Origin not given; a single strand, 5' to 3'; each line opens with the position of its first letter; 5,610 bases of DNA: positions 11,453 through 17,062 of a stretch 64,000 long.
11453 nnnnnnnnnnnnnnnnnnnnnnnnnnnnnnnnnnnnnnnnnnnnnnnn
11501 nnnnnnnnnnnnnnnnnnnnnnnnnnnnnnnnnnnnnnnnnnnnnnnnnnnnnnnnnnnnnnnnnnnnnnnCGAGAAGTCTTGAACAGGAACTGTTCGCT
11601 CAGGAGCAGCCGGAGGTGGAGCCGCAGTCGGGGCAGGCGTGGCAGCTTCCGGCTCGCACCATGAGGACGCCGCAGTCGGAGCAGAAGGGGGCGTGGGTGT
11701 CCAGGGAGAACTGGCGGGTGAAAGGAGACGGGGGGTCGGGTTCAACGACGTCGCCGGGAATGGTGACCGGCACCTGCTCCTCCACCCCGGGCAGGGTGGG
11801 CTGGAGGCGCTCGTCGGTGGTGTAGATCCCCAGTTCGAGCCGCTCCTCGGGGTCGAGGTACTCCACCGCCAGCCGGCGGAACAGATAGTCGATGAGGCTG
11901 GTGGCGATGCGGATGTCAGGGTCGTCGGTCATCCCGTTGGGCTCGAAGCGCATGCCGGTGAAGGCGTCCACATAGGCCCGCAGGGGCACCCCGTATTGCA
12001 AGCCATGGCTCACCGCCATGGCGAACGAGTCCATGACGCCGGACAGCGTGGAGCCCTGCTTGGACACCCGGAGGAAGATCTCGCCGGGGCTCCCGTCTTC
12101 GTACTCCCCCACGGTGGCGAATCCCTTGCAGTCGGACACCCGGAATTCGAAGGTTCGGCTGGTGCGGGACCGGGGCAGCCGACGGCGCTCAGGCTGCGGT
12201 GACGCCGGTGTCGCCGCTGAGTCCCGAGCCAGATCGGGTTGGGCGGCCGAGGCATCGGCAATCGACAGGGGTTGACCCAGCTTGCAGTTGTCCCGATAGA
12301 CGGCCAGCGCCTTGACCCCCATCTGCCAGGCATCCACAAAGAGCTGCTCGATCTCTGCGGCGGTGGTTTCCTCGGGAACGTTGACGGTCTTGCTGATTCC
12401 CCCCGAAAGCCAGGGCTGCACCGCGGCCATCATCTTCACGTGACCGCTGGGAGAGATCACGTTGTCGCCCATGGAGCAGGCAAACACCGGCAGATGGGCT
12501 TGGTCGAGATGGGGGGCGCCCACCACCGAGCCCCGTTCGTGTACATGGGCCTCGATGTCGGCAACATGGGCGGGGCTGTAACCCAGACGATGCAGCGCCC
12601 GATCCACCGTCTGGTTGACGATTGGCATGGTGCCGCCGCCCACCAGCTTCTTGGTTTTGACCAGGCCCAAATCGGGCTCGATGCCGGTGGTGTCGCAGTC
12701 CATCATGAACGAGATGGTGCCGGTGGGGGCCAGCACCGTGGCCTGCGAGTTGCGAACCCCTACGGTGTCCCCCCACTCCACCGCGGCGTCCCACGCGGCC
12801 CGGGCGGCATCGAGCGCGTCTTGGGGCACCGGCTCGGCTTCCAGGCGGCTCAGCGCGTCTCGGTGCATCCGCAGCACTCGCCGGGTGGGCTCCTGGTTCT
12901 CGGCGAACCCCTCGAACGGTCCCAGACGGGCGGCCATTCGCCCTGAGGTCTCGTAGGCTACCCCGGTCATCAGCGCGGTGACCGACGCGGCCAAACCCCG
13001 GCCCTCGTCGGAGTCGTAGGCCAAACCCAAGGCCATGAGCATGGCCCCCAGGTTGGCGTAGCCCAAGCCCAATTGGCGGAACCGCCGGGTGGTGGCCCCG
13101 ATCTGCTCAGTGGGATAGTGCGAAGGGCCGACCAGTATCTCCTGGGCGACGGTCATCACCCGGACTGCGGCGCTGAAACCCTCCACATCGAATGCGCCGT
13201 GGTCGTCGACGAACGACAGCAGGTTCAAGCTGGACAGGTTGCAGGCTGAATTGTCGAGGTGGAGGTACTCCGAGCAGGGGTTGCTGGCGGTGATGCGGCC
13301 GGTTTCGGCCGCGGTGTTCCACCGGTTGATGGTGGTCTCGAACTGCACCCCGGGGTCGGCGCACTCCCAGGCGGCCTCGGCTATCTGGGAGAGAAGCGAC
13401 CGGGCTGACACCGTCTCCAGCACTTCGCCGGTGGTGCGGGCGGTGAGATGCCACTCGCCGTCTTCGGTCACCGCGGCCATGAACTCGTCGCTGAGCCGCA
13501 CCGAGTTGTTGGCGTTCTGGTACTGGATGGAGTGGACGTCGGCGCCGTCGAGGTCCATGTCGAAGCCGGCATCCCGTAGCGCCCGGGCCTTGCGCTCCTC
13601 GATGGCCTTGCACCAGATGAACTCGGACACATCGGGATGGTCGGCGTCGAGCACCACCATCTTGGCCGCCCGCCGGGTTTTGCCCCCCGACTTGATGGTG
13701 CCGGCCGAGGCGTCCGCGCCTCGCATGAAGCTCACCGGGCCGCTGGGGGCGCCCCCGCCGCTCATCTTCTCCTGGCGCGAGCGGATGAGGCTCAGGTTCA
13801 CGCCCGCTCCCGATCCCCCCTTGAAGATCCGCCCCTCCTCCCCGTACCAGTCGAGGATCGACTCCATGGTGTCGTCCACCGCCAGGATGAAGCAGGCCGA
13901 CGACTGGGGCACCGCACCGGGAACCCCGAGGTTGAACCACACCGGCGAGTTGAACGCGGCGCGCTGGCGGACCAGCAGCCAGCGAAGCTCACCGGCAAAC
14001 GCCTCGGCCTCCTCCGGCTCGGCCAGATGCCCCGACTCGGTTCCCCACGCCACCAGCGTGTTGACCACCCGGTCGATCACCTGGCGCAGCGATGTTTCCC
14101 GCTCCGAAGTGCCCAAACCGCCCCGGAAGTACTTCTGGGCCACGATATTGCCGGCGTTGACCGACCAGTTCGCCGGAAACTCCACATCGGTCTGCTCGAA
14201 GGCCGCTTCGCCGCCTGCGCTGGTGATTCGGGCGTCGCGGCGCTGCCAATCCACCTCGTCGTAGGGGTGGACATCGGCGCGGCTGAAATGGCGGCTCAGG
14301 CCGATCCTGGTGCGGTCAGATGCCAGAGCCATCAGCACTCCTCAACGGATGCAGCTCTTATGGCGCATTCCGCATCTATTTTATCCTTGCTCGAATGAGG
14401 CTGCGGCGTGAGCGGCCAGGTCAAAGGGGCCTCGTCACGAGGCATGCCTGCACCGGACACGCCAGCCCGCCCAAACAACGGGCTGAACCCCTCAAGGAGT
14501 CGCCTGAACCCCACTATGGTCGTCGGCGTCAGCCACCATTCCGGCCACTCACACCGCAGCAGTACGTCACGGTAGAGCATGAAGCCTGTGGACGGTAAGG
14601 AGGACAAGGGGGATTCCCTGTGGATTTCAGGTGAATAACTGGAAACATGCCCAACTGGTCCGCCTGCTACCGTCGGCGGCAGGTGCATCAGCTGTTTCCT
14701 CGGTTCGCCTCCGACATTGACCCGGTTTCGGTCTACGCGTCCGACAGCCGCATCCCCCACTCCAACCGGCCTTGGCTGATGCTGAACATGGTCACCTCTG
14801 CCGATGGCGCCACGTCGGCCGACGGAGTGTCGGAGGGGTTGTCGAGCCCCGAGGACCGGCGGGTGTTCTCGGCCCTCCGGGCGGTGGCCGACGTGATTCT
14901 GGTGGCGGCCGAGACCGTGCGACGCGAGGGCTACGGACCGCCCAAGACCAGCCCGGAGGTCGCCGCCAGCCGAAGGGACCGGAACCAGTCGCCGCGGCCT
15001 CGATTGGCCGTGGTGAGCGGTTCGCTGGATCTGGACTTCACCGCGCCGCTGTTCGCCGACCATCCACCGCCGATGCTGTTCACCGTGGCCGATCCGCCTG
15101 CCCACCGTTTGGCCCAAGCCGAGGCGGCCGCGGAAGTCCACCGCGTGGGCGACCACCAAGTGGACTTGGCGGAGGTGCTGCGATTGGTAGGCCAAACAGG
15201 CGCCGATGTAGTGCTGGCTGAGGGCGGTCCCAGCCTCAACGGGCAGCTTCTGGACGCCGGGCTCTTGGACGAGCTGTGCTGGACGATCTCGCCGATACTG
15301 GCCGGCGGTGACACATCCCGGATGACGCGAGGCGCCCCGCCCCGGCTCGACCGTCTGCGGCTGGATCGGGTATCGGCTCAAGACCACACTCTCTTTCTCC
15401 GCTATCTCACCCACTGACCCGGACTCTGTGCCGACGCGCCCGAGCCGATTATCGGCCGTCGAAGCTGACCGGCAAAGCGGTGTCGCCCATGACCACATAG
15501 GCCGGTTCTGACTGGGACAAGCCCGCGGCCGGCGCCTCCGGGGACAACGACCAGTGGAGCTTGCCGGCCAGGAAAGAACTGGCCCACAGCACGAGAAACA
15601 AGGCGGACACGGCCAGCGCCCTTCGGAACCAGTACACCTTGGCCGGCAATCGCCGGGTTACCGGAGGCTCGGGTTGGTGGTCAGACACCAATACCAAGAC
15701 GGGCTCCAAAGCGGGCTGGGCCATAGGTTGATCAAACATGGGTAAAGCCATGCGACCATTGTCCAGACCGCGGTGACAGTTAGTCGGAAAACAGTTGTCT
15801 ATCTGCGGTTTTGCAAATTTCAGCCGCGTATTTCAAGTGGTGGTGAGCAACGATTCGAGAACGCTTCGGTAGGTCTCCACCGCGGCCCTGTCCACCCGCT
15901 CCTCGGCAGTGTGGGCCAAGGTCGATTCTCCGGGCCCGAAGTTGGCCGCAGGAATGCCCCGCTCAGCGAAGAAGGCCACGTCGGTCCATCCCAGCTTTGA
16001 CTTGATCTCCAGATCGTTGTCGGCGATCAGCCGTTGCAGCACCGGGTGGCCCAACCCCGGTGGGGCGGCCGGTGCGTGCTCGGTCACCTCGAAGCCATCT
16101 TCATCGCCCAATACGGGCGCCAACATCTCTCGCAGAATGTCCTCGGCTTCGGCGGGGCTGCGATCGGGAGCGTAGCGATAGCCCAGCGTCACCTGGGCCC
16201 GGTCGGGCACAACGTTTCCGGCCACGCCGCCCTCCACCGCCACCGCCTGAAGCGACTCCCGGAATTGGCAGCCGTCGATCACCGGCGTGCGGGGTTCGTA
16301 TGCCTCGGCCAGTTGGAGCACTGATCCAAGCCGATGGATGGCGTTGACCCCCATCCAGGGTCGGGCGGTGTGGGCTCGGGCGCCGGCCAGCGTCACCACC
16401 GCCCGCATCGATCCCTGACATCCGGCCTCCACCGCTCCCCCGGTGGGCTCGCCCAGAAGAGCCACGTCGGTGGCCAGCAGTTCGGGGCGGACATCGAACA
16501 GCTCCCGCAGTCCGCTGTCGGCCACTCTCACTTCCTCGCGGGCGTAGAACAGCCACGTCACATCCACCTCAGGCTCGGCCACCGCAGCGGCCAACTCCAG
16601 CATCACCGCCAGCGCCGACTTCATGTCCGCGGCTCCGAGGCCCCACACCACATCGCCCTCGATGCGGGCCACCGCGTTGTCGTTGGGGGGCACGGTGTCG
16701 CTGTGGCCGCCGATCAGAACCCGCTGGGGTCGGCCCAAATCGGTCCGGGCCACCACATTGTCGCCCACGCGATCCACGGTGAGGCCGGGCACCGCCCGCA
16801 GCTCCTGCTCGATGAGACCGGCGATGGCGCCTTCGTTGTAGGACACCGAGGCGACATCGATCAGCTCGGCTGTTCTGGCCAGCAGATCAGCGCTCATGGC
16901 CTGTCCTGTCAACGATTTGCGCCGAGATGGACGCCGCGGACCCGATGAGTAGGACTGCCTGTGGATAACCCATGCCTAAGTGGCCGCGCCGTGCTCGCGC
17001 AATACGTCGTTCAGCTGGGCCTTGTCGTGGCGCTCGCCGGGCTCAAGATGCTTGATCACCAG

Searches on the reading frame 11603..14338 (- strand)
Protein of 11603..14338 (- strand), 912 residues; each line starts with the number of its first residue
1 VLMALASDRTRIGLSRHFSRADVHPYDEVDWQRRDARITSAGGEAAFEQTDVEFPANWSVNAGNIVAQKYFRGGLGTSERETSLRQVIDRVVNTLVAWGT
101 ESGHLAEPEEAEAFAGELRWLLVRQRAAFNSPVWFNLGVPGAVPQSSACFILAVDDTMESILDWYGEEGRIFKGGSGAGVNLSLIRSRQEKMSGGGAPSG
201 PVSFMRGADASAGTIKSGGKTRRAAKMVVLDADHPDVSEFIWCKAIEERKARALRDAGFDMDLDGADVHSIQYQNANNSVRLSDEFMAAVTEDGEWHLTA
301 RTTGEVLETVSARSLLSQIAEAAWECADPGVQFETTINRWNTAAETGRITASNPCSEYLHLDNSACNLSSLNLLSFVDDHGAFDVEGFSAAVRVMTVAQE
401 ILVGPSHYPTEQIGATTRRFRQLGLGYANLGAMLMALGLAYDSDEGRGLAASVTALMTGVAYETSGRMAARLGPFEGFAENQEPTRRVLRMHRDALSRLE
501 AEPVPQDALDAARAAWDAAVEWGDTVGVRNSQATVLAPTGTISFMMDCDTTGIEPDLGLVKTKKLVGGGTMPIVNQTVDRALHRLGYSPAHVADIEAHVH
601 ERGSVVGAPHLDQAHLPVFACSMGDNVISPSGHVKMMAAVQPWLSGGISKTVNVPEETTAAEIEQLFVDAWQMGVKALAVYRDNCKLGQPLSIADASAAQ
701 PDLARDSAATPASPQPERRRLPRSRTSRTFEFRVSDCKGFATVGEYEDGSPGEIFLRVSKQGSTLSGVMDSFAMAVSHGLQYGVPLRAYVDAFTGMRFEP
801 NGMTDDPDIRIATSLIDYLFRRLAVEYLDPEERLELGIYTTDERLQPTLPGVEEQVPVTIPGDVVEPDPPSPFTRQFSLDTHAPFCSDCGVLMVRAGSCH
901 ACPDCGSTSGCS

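Call 3: search_protein_families(library=pfam, proteins=[window:11603-14338:-], max_evalue=0.1)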
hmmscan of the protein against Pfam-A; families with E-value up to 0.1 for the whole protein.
window:11603-14338:- (912 aa): 4 families
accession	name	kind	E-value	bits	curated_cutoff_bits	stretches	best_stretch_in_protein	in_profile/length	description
PF02867.20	Ribonuc_red_lgC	-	3.7e-137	458.5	23.9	1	147-681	1-523/523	Ribonucleotide reductase, barrel domain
PF08471.15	Ribonuc_red_2_N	-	2.1e-18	66.8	27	1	43-125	2-103/103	Class II vitamin B12-dependent ribonucleotide reductase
PF12637.14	TSCPD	-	2.2e-10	41.1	22.8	1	740-824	15-85/88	TSCPD domain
PF00317.26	Ribonuc_red_lgN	-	0.018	15.5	28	1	104-140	37-75/77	Ribonucleotide reductase, all-alpha domain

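Call 4: search_protein_families(library=padloc, proteins=[window:11603-14338:-], max_evalue=0.1)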
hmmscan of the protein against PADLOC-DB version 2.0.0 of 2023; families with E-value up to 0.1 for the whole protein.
window:11603-14338:- (912 aa): 0 families

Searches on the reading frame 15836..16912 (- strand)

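Call 24: search_protein_families(library=pfam, proteins=[window:15836-16912:-], max_evalue=0.01)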
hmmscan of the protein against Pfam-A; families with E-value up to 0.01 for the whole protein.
window:15836-16912:- (359 aa): 3 families
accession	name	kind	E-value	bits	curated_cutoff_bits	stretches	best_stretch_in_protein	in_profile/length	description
PF01546.33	Peptidase_M20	-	2.5e-20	73.7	24.6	1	66-356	1-204/206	Peptidase family M20/M25/M40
PF04389.22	Peptidase_M28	-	7.4e-11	42.6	21.3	1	52-130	1-70/193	Peptidase family M28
PF07687.19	M20_dimer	-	1.8e-10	41.2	21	1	166-268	4-103/107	Peptidase dimerisation domain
